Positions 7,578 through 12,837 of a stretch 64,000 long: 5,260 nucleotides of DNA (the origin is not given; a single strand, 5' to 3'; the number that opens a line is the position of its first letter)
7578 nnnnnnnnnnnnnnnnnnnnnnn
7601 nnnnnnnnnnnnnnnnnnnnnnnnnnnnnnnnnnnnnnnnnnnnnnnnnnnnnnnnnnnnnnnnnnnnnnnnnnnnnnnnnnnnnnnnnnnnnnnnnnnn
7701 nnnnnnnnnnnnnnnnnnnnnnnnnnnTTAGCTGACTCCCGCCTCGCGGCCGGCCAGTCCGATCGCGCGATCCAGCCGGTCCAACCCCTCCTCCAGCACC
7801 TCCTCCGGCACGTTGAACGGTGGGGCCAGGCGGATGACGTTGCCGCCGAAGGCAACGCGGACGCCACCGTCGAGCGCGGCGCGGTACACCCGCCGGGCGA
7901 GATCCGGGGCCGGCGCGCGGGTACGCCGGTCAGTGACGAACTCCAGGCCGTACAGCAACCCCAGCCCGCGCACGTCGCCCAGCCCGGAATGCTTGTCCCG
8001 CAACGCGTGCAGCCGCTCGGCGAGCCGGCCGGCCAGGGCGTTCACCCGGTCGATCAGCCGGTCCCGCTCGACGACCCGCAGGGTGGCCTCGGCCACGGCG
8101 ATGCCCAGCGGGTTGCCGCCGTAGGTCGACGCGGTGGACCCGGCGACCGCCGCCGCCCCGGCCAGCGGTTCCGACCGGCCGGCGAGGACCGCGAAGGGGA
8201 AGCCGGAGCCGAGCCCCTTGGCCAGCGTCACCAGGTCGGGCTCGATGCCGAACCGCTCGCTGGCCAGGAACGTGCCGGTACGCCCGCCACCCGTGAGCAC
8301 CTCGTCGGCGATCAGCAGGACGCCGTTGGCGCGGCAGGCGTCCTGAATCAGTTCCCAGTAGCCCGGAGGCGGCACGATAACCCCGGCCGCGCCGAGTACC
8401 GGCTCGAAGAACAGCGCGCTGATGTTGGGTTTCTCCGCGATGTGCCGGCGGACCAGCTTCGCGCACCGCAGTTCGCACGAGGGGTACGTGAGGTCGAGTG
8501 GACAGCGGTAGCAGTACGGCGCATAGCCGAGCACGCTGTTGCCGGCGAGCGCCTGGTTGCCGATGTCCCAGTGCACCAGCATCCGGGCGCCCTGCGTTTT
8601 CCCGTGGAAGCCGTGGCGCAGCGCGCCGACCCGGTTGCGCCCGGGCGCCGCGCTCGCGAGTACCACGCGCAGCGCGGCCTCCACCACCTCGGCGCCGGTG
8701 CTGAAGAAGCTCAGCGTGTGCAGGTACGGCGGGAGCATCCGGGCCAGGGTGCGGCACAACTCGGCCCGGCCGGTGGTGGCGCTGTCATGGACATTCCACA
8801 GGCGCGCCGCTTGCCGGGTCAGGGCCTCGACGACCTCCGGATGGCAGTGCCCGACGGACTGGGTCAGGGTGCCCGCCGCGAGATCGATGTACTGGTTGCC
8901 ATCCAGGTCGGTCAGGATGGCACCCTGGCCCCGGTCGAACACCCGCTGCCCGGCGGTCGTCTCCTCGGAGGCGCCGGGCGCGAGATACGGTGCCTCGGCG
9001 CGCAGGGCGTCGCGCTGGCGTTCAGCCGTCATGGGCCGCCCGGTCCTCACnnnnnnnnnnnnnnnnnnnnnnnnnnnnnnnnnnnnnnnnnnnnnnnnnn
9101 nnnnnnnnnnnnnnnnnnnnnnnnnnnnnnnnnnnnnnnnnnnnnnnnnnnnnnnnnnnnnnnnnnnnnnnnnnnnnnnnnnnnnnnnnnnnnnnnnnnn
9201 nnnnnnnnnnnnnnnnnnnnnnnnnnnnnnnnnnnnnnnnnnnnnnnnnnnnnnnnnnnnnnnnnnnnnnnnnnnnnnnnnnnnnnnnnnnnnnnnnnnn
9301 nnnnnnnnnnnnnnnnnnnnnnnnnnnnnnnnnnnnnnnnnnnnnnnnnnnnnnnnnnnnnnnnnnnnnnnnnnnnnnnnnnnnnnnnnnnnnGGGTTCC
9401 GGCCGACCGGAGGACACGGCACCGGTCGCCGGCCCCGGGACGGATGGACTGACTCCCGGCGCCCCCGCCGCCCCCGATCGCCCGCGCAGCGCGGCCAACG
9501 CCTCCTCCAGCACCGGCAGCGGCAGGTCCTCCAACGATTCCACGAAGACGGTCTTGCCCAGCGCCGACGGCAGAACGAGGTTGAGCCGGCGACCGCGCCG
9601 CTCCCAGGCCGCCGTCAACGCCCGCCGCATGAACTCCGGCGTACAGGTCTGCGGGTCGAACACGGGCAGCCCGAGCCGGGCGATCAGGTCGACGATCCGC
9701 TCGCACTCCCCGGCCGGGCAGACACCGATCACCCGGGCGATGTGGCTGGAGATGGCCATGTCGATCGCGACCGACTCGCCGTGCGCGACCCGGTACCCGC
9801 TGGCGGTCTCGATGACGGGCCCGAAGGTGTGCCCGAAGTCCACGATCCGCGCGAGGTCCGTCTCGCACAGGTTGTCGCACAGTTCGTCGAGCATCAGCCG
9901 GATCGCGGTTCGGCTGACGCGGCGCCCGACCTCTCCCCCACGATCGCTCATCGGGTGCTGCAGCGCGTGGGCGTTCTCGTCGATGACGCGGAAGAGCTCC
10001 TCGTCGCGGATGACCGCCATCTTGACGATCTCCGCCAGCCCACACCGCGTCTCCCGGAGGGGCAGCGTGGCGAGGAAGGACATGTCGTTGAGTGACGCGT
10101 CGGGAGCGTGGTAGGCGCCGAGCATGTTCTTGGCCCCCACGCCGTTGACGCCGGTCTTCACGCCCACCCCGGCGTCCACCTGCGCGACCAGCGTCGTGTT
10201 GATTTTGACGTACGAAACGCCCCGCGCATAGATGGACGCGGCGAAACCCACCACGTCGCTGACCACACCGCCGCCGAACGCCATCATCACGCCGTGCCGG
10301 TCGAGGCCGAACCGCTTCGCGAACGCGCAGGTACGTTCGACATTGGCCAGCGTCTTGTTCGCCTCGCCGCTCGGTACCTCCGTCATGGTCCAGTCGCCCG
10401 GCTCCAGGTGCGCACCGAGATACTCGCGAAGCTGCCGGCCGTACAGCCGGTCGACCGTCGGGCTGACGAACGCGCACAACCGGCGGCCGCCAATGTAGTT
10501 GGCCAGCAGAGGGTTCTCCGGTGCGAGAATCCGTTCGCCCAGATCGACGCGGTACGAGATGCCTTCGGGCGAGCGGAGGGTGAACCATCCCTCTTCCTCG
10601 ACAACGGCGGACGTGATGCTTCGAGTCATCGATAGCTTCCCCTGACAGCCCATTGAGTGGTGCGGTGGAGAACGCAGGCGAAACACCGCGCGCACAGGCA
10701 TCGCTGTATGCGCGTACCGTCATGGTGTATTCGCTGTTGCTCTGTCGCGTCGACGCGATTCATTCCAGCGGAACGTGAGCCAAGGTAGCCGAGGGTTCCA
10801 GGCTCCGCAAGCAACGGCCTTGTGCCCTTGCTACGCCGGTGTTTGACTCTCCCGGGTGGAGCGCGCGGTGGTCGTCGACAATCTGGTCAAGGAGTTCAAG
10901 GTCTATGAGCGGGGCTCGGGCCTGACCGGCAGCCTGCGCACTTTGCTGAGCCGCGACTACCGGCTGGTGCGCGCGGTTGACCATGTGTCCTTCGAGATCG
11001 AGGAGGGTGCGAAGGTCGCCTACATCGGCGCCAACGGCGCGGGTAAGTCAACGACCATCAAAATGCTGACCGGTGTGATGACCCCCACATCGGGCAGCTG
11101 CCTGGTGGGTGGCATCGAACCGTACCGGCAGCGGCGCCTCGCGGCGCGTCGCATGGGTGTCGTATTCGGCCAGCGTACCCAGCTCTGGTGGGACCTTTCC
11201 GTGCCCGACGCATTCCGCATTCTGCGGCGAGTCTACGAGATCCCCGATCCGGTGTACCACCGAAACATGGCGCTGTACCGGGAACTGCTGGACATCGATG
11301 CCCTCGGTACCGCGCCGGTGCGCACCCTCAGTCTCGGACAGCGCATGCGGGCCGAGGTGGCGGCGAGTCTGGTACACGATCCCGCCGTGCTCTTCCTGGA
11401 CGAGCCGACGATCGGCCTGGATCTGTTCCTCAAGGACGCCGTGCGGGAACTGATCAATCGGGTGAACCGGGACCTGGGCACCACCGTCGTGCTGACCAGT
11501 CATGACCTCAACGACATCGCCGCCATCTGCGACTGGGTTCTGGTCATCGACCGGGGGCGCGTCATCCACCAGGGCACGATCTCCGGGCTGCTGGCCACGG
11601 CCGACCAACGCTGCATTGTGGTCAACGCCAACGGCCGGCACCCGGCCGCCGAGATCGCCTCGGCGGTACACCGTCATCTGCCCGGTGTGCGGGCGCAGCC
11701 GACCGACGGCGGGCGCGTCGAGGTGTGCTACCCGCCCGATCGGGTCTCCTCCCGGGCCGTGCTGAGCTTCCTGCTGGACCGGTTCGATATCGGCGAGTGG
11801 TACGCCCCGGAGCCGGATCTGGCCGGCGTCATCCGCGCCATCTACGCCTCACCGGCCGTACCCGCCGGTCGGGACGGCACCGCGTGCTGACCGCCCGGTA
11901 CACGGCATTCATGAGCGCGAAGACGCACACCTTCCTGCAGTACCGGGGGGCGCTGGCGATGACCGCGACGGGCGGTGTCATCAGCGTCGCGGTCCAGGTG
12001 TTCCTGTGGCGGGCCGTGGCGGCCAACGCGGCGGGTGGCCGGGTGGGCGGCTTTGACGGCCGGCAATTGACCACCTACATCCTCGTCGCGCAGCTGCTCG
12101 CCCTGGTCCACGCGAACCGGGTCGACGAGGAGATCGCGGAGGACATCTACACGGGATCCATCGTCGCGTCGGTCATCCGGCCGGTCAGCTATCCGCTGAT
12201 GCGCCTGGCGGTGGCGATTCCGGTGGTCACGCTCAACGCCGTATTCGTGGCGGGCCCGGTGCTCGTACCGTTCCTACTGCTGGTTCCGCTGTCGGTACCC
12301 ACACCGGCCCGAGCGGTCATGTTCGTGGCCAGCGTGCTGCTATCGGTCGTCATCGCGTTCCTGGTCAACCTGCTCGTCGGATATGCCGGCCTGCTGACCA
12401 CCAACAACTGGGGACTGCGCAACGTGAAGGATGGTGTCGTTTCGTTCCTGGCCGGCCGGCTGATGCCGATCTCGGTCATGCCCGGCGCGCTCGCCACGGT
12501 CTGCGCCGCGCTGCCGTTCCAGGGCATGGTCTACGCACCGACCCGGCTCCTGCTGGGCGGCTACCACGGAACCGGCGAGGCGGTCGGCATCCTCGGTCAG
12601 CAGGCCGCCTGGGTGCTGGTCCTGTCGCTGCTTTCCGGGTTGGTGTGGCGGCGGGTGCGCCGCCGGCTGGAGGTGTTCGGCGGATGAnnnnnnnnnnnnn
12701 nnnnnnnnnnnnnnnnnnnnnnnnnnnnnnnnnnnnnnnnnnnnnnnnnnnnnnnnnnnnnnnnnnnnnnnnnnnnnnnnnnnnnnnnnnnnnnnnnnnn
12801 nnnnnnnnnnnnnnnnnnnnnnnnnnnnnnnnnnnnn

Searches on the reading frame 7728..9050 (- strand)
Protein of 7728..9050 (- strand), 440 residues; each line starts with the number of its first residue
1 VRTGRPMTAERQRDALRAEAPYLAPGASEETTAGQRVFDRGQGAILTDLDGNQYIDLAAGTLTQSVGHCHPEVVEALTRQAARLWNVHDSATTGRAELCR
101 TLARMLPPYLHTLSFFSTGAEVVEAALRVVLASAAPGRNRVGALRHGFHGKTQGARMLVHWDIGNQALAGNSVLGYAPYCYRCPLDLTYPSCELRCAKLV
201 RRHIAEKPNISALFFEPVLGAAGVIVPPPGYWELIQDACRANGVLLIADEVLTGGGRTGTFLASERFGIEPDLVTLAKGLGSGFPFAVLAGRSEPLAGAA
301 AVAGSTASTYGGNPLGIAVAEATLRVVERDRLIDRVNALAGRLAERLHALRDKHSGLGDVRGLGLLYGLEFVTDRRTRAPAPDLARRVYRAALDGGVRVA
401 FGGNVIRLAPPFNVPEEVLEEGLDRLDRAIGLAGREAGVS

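Call 8: search_protein_families(library=pfam, proteins=[window:7728-9050:-], max_evalue=0.00001)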
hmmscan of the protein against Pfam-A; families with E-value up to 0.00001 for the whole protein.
window:7728-9050:- (440 aa): 1 family
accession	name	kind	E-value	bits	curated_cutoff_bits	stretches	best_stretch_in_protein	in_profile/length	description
PF00202.27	Aminotran_3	-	6.3e-85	285.7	30.5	1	36-430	11-403/403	Aminotransferase class-III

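Call 10: search_protein_families(library=ncbifam, proteins=[window:7728-9050:-], max_evalue=0.00001)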
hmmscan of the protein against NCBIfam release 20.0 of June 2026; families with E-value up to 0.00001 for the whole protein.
window:7728-9050:- (440 aa): 69 families (the best 25 are shown)
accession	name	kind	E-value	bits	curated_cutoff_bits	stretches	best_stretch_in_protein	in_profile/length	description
NF006228.0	PRK08360.1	equivalog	6.7e-81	272.2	608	1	37-430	26-424/443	aspartate aminotransferase family protein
NF004426.0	PRK05769.1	equivalog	1.5e-80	271.2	552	1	35-430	37-437/441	acetyl ornithine aminotransferase family protein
NF005993.0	PRK08117.1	subfamily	5.5e-80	269.1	574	1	18-431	11-428/433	aspartate aminotransferase family protein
NF004718.0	PRK06062.1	subfamily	6.6e-76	255.7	472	1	33-432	37-448/454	hypothetical protein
NF002874.0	PRK03244.1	equivalog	4.2e-72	243.1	457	1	34-430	25-392/399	acetylornithine transaminase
TIGR00700.1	GABAtrnsam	equivalog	1e-71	241.8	506.65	1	38-428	19-416/420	4-aminobutyrate--2-oxoglutarate transaminase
NF004714.0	PRK06058.1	subfamily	3.8e-71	240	639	1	39-430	47-444/447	4-aminobutyrate--2-oxoglutarate transaminase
NF002325.0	PRK01278.1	subfamily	1.5e-69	234.5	372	1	38-430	17-386/395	acetylornithine transaminase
NF045634.1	LeuMetRace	equivalog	1.6e-69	234.7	800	1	39-430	28-424/432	leucine/methionine racemase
TIGR00707.1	argD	subfamily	7.8e-69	232.3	410.05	1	37-430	12-380/381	acetylornithine/succinylornithine family transaminase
NF005692.0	PRK07495.1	equivalog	1.1e-68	231.8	724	1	35-430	23-419/425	4-aminobutyrate--2-oxoglutarate transaminase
NF005376.0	PRK06918.1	equivalog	3.7e-67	226.7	676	1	35-430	37-441/451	4-aminobutyrate--2-oxoglutarate transaminase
NF005683.0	PRK07481.1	subfamily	1.1e-66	225.7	575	1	19-430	15-447/453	hypothetical protein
NF005375.0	PRK06917.1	equivalog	9.3e-64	215.8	535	1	38-430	18-436/448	aspartate aminotransferase family protein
NF049939.1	HyAminethphonNHLyPbfA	equivalog_domain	1.3e-63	214.9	525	1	37-430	46-439/442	(R)-1-hydroxy-2-aminoethylphosphonate ammonia-lyase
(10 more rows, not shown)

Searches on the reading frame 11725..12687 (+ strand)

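Call 8: search_protein_families(library=pfam, proteins=[window:11725-12687:+], max_evalue=0.00001)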
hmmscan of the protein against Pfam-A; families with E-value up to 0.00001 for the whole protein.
window:11725-12687:+ (320 aa): 1 family
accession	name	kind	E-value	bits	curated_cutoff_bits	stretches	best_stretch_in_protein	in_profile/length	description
PF06182.17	ABC2_membrane_6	-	4.8e-15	56.4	22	1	86-316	2-226/229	ABC-2 family transporter protein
